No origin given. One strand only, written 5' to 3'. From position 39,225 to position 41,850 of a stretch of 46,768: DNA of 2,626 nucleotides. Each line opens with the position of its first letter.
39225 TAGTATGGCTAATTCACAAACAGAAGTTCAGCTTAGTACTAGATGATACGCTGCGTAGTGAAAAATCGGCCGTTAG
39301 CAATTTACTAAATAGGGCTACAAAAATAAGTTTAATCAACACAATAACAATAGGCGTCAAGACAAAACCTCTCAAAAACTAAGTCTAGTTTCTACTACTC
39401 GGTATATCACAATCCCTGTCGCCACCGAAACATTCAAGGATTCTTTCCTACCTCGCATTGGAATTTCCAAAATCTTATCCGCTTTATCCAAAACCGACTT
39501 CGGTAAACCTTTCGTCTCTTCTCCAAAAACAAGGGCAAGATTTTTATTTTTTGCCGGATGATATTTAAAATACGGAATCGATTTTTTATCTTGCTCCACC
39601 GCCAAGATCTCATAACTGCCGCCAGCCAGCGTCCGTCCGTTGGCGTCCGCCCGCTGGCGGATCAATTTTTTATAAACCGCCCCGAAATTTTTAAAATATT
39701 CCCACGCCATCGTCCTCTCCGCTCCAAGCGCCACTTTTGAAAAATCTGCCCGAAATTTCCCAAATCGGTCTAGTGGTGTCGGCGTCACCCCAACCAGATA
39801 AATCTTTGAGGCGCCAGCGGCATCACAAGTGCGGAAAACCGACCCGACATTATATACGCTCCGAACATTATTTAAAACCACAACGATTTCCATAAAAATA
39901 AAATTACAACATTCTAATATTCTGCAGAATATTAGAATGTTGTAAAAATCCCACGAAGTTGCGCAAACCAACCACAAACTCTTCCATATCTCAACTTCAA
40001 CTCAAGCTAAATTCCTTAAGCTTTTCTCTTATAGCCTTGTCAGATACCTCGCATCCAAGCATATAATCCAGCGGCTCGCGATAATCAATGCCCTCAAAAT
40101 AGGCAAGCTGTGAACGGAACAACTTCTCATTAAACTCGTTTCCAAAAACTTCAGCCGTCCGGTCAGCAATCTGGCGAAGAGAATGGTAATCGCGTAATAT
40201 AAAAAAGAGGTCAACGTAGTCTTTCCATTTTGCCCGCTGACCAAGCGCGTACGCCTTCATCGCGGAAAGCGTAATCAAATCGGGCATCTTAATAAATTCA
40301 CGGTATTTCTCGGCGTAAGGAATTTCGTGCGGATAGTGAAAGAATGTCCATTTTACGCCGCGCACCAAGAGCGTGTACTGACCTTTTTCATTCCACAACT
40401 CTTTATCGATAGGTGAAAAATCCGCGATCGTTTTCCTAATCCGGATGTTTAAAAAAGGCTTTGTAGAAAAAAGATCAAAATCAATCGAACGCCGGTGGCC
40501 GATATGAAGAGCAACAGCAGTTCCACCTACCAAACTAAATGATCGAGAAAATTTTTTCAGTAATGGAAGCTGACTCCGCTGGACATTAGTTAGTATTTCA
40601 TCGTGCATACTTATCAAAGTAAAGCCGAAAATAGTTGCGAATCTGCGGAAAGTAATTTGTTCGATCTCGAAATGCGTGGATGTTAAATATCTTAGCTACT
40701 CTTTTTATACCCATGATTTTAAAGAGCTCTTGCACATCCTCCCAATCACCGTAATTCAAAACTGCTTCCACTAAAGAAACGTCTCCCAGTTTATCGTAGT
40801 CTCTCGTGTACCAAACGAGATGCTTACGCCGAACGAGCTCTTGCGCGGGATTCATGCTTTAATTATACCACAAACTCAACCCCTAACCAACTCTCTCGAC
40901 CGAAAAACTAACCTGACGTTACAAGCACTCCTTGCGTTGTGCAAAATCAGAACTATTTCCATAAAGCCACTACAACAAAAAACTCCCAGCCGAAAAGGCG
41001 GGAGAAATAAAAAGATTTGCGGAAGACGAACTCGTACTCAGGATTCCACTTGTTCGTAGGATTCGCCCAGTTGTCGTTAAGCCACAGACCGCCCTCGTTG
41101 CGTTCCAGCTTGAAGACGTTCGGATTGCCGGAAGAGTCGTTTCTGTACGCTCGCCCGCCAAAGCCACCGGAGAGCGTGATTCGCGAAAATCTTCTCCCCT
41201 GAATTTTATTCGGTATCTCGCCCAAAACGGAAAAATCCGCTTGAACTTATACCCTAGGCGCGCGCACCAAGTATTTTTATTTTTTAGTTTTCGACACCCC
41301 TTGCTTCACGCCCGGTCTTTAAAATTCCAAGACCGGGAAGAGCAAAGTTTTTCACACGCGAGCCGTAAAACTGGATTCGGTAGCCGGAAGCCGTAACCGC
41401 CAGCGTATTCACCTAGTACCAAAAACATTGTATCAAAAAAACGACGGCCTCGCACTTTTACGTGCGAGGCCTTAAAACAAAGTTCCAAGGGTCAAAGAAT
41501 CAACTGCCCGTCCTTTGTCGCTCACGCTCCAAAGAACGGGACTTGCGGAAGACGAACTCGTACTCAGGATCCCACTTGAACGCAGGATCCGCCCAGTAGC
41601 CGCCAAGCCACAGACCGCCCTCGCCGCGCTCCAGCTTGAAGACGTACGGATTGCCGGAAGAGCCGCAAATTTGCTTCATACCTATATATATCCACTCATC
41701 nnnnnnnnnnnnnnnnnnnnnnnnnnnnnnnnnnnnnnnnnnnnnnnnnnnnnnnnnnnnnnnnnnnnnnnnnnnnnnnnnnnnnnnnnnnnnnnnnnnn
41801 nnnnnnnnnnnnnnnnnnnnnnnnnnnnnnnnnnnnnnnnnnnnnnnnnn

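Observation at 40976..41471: The TR is a terminator-bounded stand-alone unit with no reverse transcriptase or avd in cis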

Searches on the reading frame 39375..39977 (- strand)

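Call 7: search_protein_families(library=pfam, proteins=[window:39375-39977:-], max_evalue=0.01)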
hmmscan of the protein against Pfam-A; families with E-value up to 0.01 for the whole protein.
window:39375-39977:- (201 aa): 1 family
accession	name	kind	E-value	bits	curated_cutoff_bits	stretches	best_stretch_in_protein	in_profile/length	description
PF00588.24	SpoU_methylase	-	1.3e-30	106.8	29.7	1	31-192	2-142/142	SpoU rRNA Methylase family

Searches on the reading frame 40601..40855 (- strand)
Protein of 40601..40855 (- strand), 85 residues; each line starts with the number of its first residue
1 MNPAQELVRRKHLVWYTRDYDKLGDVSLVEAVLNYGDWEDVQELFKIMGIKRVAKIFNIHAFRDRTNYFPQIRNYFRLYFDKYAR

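Call 7: search_protein_families(library=pfam, proteins=[window:40601-40855:-], max_evalue=0.01)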
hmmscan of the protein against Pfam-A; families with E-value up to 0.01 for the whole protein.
window:40601-40855:- (85 aa): 1 family
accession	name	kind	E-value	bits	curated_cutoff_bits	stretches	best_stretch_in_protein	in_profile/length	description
PF21956.1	DUF6922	-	0.00036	20.4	27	1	29-56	24-51/52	Family of unknown function (DUF6922)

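Call 35: find_encoding_contigs(protein=window:40601-40855:-, flank=10000, max_places=10)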
Protein window:40601-40855:- (85 aa): 15 contigs read that carry it; 10 places shown.
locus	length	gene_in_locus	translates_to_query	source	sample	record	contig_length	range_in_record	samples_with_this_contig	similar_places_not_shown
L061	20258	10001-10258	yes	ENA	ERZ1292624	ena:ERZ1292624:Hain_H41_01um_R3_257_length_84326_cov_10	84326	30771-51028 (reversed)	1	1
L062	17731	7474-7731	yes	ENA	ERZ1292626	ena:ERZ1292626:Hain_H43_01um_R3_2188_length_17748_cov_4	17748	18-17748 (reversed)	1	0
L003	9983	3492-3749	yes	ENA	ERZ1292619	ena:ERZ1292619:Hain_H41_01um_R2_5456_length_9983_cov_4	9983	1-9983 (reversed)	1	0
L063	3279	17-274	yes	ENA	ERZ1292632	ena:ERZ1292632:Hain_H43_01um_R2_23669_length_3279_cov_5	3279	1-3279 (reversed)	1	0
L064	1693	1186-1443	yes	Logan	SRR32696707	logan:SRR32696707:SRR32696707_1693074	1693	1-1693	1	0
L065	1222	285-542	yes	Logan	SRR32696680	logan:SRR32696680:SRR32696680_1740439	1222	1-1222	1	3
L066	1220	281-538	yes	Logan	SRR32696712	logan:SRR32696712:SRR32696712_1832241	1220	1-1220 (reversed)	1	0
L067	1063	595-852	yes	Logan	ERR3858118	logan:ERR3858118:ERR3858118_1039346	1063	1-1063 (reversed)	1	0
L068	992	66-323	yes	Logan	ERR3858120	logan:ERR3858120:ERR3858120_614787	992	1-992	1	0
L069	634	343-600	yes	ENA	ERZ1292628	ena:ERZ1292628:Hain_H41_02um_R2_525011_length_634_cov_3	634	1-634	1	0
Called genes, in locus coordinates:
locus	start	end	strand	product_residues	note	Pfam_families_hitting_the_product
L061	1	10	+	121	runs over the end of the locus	-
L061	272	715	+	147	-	-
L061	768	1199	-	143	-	-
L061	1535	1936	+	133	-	-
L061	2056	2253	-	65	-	PF00313:CSD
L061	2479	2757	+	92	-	PF21785:Bflower_2 (weak), PF21784:Bflower (weak)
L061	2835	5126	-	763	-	PF03477:ATP-cone, PF17975:RNR_Alpha, PF21995:RNR-II_ins_dom (weak)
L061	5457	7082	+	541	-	PF00932:LTD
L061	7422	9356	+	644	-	-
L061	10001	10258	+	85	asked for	-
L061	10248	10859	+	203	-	PF08843:AbiEii (faint)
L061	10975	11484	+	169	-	PF00588:SpoU_methylase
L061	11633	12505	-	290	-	-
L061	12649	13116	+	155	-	PF02643:DUF192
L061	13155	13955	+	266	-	-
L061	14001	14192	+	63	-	-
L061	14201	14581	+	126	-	-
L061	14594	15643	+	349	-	PF00044:Gp_dh_N, PF02800:Gp_dh_C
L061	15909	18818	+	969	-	PF00801:PKD (faint), PF18911:PKD_4 (faint)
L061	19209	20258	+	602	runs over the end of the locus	PF01471:PG_binding_1, PF00801:PKD (faint), PF18911:PKD_4 (weak)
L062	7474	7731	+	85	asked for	-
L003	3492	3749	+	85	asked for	-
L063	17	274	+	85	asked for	-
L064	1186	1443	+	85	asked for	-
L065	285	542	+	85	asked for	-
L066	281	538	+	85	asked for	-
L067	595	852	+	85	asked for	-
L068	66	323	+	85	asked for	-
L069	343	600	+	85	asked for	-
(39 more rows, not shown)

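Call 86: find_homologous_proteins(query=L061:272-712:+, max_evalue=1e-20)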
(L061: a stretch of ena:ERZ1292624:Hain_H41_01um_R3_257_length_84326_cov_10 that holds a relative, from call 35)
Query L061:272-712:+ (147 aa): 211 proteins with E <= 1e-20 among 391 candidates; the best 120 are listed.
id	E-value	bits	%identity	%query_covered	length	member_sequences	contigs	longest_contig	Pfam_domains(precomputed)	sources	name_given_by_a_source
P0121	1.2e-87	309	100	100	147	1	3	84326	-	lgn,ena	-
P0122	1.5e-76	273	86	95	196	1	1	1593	-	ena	-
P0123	9.4e-68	245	70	94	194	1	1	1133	-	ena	-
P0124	2.7e-67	243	73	95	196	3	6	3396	-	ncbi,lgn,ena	-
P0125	6.3e-67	242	70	94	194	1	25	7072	-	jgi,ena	-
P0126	1.1e-66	241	71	94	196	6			-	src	-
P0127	1.2e-66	241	73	95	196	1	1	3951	-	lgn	-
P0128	1.3e-66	241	70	94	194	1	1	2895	-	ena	-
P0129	2.0e-66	240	70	94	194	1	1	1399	-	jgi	-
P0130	4.5e-66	239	74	98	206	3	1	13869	-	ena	-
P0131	4.6e-66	239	70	94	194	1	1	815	-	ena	-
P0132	4.7e-66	239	70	94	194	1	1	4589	-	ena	-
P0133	5.6e-66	239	70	94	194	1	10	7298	-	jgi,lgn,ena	-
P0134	6.3e-66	239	69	94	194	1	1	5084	-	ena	-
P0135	8.2e-66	238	70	94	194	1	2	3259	-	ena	-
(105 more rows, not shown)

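Call 87: find_encoding_contigs(protein=P0121, flank=10000, max_places=3)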
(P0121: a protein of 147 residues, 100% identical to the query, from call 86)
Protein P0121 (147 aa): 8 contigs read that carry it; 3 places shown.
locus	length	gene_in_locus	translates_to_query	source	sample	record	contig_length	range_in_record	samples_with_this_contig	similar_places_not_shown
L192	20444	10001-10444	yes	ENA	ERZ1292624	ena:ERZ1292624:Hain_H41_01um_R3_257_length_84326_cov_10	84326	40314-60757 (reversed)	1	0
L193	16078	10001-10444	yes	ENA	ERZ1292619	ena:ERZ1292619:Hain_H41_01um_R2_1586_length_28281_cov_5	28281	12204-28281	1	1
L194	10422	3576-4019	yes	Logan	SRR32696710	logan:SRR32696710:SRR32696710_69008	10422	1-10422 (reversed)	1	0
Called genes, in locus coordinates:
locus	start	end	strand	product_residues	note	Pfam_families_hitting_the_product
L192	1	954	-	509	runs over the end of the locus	PF02874:ATP-synt_ab_N (faint), PF00006:ATP-synt_ab, PF00306:ATP-synt_ab_C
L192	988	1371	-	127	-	PF00213:OSCP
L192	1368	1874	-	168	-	PF00430:ATP-synt_B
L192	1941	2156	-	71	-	PF00137:ATP-synt_C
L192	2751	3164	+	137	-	-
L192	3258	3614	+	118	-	-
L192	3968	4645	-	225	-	PF02463:SMC_N (weak), PF00005:ABC_tran, PF13304:AAA_21 (faint)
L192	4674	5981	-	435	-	PF02687:FtsX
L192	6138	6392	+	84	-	PF01541:GIY-YIG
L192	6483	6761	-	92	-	-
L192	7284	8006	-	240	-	PF00483:NTP_transferase, PF12804:NTP_transf_3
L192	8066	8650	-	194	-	PF00929:RNase_T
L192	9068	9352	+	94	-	-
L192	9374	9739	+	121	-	-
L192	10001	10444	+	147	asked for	-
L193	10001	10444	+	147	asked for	-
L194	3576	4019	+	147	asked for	-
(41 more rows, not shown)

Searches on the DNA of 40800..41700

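Call 53: search_rna_families(source=window, start=40800, end=41700, threshold=evalue, max_evalue=1, show_alignments=2)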
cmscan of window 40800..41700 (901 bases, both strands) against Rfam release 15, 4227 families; matches with E-value up to 1: 0.
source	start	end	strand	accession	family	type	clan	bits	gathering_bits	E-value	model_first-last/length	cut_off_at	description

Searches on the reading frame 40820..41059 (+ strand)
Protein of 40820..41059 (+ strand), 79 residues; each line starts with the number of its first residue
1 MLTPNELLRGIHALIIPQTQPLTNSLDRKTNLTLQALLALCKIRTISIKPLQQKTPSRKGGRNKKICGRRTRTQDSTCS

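Call 11: search_protein_families(library=pfam, proteins=[window:40820-41059:+], max_evalue=0.001)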
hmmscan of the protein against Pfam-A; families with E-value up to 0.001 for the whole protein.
window:40820-41059:+ (79 aa): 0 families
